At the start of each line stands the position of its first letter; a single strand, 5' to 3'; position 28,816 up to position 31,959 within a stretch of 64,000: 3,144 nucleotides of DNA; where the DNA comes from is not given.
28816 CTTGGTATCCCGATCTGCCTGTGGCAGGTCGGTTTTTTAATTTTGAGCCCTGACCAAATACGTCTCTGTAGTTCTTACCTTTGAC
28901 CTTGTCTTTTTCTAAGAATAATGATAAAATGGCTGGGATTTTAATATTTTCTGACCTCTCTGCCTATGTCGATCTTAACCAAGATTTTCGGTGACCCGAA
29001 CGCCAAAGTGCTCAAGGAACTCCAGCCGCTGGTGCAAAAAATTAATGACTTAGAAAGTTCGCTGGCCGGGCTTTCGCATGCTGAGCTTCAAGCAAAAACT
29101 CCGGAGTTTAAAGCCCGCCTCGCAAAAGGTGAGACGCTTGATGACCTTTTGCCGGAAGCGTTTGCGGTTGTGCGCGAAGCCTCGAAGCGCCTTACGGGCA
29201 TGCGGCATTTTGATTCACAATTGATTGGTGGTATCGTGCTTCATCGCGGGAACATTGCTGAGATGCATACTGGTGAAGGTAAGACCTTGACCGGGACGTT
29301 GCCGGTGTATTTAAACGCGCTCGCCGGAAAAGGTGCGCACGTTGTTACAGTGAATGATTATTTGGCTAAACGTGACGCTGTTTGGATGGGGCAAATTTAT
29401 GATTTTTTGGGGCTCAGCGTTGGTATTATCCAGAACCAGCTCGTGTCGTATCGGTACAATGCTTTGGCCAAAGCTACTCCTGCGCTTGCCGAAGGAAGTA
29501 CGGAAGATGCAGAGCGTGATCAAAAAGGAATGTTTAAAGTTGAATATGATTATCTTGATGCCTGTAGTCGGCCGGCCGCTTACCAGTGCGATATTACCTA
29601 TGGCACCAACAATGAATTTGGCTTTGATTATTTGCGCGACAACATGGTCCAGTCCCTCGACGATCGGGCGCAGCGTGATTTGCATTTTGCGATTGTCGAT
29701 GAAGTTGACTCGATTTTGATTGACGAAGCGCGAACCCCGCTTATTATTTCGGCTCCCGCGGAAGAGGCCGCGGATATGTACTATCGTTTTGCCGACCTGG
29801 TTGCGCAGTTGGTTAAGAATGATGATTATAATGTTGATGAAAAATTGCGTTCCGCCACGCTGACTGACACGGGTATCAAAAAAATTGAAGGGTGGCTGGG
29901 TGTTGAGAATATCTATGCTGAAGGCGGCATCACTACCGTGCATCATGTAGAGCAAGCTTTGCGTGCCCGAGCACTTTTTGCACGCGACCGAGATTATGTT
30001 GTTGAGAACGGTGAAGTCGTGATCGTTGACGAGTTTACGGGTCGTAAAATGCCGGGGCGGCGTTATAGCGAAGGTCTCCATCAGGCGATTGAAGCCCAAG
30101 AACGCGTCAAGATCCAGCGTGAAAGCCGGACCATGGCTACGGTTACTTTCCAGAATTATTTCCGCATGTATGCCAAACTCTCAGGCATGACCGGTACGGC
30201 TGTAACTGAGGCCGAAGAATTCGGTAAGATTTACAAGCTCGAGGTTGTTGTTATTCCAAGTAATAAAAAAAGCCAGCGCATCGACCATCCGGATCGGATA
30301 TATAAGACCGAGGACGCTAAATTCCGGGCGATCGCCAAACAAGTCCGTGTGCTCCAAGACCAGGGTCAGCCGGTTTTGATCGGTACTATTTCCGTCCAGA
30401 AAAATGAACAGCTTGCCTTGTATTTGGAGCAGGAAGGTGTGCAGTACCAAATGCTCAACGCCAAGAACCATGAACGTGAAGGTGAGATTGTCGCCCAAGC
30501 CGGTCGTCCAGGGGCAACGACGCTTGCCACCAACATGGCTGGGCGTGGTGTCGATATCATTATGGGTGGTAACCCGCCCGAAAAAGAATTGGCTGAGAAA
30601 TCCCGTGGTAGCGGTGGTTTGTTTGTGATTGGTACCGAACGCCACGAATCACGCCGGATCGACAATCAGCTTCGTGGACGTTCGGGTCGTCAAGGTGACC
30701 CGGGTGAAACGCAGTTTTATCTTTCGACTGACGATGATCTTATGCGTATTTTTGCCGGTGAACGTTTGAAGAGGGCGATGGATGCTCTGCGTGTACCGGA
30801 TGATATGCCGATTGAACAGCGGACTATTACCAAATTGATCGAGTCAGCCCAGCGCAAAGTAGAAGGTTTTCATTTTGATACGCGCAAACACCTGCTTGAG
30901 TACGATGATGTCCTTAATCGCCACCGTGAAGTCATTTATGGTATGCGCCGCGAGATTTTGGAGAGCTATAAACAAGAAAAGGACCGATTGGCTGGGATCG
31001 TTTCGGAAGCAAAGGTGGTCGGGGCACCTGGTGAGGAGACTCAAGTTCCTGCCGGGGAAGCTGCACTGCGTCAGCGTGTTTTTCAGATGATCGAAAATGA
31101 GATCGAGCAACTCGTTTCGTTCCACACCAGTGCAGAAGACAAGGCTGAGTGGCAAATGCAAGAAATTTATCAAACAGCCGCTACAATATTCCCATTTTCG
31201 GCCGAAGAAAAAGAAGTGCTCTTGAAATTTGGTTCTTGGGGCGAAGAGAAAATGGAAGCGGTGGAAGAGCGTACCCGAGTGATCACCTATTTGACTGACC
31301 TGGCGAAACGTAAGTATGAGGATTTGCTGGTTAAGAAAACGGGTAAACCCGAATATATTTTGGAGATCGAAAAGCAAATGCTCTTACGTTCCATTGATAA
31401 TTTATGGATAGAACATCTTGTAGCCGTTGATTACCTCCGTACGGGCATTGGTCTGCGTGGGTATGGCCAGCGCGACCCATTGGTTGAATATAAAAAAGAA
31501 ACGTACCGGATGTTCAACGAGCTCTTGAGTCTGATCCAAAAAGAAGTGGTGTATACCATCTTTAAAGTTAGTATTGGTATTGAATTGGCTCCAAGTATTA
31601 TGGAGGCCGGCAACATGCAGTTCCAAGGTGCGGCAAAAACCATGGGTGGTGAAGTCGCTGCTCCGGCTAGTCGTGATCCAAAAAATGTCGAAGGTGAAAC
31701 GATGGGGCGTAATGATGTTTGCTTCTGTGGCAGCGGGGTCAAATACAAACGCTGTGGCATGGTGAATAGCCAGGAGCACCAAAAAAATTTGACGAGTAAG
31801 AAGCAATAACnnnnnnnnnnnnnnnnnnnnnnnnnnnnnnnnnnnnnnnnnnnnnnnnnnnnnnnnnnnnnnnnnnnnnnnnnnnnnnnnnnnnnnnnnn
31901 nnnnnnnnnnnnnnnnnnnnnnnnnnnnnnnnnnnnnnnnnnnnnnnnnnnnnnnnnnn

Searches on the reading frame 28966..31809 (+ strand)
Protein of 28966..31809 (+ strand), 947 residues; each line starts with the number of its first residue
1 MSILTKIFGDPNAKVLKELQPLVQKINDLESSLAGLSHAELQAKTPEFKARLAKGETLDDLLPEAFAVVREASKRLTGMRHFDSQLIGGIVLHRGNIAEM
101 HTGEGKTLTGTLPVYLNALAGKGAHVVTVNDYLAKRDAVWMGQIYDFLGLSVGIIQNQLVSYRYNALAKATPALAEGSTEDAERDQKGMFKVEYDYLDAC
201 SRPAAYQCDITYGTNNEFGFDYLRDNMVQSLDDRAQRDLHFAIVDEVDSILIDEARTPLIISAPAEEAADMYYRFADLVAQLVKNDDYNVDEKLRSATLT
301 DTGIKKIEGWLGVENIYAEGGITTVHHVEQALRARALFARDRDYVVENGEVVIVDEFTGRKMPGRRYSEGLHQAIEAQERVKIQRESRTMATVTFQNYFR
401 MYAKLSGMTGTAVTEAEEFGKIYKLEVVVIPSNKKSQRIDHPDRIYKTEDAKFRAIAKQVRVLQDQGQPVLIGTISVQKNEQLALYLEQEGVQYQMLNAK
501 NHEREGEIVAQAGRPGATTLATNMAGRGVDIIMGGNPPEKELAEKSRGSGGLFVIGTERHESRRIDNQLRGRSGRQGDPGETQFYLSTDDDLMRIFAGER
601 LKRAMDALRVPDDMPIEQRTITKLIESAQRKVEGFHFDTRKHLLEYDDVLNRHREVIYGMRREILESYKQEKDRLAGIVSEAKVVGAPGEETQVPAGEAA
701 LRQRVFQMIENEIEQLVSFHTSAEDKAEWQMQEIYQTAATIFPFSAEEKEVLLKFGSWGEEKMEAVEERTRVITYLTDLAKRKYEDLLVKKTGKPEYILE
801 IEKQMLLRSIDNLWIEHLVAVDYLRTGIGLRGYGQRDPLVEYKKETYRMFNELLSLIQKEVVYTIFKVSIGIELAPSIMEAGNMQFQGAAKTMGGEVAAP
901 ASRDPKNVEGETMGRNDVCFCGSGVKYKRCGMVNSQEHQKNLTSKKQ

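Call 71: search_protein_families(library=pfam, proteins=[window:28966-31809:+], max_evalue=0.00001)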
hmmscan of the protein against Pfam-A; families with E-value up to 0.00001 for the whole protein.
window:28966-31809:+ (947 aa): 5 families
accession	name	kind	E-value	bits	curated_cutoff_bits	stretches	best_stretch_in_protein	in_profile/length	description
PF07517.20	SecA_DEAD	-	1e-125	419.3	24.6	1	5-419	2-289/290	SecA DEAD-like domain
PF21090.3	P-loop_SecA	-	4.3e-73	245.7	27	2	437-540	3-106/205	SecA P-loop domain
PF07516.18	SecA_SW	-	3.3e-54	184.5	26.7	1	615-868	1-199/200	SecA Wing and Scaffold domain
PF01043.26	SecA_PP_bind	-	1.2e-41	142.2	23.5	1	269-376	3-110/110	SecA preprotein cross-linking domain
PF02810.21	SEC-C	-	3.8e-06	27.1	20.4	1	915-930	1-16/19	SEC-C motif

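Call 72: find_homologous_proteins(query=window:28966-31806:+, max_evalue=1e-50)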
Query window:28966-31806:+ (947 aa): 8000 proteins with E <= 1e-50 among 8000 candidates; the best 120 are listed.
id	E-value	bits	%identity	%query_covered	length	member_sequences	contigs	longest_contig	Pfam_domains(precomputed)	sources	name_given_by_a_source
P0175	0.0e+0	2119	100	100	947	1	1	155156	PF07517.21,PF07516.19,PF21090.4,PF02810.22,PF01043.27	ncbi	-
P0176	0.0e+0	1953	92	100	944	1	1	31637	PF07517.21,PF07516.19,PF21090.4,PF02810.22,PF01043.27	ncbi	-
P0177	0.0e+0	1922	90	100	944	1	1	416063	PF07517.21,PF07516.19,PF21090.4,PF02810.22,PF01043.27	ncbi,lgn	-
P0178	0.0e+0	1594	75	100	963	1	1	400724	PF07517.21,PF07516.19,PF21090.4,PF02810.22,PF01043.27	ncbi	-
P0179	0.0e+0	1590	74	100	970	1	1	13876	PF07517.21,PF07516.19,PF21090.4,PF02810.22,PF01043.27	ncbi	-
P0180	0.0e+0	1548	74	98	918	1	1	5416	PF07517.21,PF07516.19,PF21090.4,PF02810.22,PF01043.27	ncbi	-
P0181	0.0e+0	1545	72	100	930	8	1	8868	PF07517.21,PF07516.19,PF21090.4,PF02810.22,PF01043.27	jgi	jgi:preprotein translocase subunit SecA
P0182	0.0e+0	1529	73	98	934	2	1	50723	PF07517.21,PF07516.19,PF21090.4,PF02810.22,PF01043.27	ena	-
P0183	0.0e+0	1529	73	98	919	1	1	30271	PF07517.21,PF07516.19,PF21090.4,PF02810.22,PF01043.27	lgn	-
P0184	0.0e+0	1527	73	98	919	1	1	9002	PF07517.21,PF07516.19,PF21090.4,PF02810.22,PF01043.27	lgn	-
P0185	0.0e+0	1522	72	98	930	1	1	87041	PF07517.21,PF07516.19,PF21090.4,PF02810.22,PF01043.27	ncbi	-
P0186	0.0e+0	1521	73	98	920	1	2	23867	PF07517.21,PF07516.19,PF21090.4,PF02810.22,PF01043.27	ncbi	-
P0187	0.0e+0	1511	72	98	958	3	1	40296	PF07517.21,PF07516.19,PF21090.4,PF02810.22,PF01043.27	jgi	jgi:preprotein translocase subunit SecA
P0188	0.0e+0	1510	72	98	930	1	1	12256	PF07517.21,PF07516.19,PF21090.4,PF02810.22,PF01043.27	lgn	-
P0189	0.0e+0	1508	73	98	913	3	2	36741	PF07517.21,PF07516.19,PF21090.4,PF02810.22,PF01043.27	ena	-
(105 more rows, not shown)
